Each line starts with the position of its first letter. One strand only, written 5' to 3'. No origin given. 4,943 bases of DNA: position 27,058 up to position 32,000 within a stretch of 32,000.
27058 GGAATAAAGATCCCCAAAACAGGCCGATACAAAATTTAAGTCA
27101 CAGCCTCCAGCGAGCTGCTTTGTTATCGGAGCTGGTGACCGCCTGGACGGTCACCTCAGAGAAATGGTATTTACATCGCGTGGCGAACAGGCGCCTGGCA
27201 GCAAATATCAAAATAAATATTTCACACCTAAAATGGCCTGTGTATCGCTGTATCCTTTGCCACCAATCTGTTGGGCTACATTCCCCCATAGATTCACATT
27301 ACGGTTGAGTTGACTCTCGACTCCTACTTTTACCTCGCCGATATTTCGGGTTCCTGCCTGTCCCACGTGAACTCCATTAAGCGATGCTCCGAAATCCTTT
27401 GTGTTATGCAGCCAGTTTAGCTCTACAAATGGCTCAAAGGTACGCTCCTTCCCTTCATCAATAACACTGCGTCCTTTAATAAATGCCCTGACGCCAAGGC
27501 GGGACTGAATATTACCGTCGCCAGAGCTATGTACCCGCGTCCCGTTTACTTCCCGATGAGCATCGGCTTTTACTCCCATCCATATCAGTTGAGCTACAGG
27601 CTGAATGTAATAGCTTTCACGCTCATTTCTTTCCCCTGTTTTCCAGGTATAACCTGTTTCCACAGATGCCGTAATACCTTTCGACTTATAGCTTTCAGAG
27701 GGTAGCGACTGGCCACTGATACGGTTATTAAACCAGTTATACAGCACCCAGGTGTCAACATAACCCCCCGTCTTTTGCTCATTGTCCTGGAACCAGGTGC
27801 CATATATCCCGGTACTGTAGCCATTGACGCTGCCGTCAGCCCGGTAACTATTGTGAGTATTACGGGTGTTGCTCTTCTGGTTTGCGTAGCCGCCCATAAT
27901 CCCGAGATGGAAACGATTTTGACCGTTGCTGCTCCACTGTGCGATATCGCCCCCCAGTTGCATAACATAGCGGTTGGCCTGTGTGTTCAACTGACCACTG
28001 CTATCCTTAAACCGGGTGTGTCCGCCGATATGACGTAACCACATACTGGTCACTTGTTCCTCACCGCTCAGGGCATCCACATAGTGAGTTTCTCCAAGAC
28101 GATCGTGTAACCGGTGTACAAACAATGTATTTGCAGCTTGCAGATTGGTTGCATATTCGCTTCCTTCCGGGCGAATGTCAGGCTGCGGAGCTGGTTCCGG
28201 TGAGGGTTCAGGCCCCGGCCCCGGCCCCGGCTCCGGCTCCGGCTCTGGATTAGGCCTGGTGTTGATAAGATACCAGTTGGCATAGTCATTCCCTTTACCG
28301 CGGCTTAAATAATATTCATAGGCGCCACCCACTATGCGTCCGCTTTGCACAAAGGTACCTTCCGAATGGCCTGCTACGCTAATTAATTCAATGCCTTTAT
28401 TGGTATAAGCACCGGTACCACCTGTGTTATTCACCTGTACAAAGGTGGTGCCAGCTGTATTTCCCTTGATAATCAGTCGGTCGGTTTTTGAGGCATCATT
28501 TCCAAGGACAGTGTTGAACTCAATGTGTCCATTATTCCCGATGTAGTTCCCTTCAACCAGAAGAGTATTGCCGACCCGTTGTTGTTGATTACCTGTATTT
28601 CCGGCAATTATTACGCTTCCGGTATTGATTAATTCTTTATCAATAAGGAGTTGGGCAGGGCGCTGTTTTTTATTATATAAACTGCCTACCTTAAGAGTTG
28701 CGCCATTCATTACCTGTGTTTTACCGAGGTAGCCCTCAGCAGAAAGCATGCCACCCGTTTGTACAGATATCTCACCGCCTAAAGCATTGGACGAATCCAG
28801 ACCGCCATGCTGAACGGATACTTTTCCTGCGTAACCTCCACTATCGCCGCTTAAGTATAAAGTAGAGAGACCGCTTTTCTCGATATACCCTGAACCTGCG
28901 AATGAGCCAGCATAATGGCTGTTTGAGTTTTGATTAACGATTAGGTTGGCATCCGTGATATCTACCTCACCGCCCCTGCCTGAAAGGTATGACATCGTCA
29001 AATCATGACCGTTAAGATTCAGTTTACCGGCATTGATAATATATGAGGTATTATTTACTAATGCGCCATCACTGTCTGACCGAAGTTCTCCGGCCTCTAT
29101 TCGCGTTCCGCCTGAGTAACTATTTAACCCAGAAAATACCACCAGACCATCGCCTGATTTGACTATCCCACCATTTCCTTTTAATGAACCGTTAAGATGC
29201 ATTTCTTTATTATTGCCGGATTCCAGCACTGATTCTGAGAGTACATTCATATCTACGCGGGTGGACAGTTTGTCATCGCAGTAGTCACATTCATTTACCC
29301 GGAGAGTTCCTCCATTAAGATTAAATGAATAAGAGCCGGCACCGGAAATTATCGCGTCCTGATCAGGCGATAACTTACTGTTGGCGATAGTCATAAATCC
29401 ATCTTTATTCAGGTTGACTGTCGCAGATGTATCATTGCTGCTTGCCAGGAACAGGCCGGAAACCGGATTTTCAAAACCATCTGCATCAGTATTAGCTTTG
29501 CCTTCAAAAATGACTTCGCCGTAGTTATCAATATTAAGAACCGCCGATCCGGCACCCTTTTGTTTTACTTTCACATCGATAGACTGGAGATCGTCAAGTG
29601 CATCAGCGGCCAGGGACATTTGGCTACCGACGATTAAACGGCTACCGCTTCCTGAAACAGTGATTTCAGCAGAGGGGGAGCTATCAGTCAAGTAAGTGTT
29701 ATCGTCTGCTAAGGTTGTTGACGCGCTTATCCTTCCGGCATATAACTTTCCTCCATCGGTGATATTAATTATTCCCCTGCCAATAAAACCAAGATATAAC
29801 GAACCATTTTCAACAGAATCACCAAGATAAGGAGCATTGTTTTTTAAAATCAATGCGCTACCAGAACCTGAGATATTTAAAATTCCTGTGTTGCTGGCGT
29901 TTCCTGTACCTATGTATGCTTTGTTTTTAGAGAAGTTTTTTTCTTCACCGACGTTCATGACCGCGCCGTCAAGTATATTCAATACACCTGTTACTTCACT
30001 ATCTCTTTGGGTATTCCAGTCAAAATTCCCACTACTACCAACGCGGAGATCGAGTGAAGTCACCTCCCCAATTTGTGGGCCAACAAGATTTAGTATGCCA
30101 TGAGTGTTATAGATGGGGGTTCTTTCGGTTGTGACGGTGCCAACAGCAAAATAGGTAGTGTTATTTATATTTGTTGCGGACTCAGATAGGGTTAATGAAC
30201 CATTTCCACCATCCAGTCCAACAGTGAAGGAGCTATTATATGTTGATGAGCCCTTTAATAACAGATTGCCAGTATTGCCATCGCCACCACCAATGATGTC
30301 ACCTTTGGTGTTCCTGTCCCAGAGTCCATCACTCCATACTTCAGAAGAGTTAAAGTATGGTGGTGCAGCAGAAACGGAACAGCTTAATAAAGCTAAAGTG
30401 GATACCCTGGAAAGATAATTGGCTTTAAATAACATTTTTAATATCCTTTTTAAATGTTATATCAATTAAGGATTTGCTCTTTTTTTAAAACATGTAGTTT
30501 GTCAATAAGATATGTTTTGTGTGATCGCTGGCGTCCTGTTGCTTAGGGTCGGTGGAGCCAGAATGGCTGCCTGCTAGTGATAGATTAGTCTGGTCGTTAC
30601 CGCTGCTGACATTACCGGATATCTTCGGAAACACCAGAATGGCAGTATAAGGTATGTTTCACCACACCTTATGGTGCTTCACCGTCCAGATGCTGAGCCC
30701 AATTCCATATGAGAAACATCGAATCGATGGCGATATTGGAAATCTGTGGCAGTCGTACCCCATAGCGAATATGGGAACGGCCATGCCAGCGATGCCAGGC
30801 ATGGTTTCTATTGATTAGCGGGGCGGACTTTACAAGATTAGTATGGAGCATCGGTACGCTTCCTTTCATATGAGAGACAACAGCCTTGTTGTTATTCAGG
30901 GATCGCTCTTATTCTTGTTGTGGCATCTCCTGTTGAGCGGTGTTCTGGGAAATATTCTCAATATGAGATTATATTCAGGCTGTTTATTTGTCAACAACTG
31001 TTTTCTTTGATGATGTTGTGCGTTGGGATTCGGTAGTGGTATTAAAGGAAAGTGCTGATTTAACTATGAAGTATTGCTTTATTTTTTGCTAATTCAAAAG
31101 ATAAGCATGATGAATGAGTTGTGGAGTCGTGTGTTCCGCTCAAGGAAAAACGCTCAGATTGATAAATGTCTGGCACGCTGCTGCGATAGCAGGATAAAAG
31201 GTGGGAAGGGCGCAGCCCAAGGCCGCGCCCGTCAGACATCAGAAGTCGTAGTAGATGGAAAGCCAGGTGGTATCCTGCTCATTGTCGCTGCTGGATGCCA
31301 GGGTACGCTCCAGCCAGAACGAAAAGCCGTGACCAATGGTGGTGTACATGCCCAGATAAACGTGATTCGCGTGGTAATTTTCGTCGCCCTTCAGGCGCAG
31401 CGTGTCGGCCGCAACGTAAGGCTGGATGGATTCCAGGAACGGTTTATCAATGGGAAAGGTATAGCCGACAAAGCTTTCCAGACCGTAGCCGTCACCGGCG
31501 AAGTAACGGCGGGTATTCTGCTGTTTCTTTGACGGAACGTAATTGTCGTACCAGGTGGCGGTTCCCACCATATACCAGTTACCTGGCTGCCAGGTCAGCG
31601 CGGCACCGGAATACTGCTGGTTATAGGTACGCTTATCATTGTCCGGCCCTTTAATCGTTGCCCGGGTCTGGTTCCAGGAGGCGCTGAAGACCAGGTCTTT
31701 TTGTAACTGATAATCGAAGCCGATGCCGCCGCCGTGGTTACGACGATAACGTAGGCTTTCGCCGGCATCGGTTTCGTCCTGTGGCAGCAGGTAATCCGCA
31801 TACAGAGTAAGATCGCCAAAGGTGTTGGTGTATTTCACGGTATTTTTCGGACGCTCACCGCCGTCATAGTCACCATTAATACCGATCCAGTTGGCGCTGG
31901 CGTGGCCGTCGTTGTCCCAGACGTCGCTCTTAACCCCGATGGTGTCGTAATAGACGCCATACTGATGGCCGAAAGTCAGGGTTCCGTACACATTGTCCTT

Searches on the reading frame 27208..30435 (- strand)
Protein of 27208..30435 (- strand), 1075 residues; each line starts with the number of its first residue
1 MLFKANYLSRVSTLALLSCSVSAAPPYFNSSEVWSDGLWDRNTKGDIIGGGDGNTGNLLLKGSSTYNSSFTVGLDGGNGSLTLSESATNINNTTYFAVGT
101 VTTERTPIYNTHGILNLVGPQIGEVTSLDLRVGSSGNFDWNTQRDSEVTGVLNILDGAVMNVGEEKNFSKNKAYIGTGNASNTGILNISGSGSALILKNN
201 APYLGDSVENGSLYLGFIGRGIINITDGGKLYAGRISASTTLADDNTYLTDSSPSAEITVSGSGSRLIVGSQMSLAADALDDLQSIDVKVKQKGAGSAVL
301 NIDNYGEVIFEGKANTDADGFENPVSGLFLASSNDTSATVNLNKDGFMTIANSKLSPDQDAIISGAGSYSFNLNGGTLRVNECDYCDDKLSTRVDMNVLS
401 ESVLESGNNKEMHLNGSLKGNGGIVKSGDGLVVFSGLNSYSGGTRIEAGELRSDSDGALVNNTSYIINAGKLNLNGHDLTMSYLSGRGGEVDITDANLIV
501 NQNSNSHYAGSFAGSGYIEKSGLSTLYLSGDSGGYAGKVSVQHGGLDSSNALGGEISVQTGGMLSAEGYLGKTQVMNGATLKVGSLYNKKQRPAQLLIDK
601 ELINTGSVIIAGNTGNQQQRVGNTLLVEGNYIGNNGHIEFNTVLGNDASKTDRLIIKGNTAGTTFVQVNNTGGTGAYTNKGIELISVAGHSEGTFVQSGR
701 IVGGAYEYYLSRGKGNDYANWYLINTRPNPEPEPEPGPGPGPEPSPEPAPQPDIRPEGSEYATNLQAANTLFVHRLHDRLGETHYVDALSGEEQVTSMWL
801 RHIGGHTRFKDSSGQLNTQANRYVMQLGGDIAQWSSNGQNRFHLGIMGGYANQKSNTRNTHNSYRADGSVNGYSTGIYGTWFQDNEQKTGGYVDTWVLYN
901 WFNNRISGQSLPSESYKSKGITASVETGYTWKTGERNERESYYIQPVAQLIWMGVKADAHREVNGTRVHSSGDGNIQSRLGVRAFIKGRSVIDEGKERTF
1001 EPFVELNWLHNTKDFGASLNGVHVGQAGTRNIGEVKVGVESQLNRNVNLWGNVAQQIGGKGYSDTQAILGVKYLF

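Call 14: search_protein_families(library=pfam, proteins=[window:27208-30435:-], max_evalue=0.01)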
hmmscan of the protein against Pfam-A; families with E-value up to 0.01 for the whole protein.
window:27208-30435:- (1075 aa): 6 families
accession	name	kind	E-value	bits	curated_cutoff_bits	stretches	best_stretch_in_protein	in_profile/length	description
PF03797.25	Autotransporter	-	6.4e-42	144.5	26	1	798-1053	1-254/255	Autotransporter beta-domain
PF18883.6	AC_1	-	4.5e-27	94.7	27.1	1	602-710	6-114/114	Autochaperone Domain Type 1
PF12951.13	PATR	-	1.9e-06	28.2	27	1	425-452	2-29/30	Passenger-associated-transport-repeat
PF03212.20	Pertactin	-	1e-05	25.9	22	1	623-723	24-119/121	Pertactin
PF05887.16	Trypan_PARP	-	0.00023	21.6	100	1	726-756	57-87/134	Procyclic acidic repetitive protein (PARP)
PF16395.11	DUF5004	-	0.0053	17.2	21.6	0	318-391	42-112/153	Domain of unknown function (DUF5004)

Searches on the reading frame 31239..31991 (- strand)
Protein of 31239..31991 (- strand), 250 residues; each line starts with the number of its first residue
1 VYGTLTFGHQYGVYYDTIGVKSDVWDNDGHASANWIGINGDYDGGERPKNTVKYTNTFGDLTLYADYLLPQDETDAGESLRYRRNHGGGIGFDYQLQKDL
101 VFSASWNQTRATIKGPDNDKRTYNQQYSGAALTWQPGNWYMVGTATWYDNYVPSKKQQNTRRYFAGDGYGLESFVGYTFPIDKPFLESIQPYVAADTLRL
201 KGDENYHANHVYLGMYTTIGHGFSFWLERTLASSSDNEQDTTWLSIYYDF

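Call 84: search_protein_families(library=pfam, proteins=[window:31239-31991:-], max_evalue=0.001)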
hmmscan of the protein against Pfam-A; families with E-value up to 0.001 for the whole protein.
window:31239-31991:- (250 aa): 1 family
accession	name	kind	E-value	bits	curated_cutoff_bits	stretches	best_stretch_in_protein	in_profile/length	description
PF13609.12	Porin_4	-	1e-09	39.1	27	1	2-134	95-225/310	Gram-negative porin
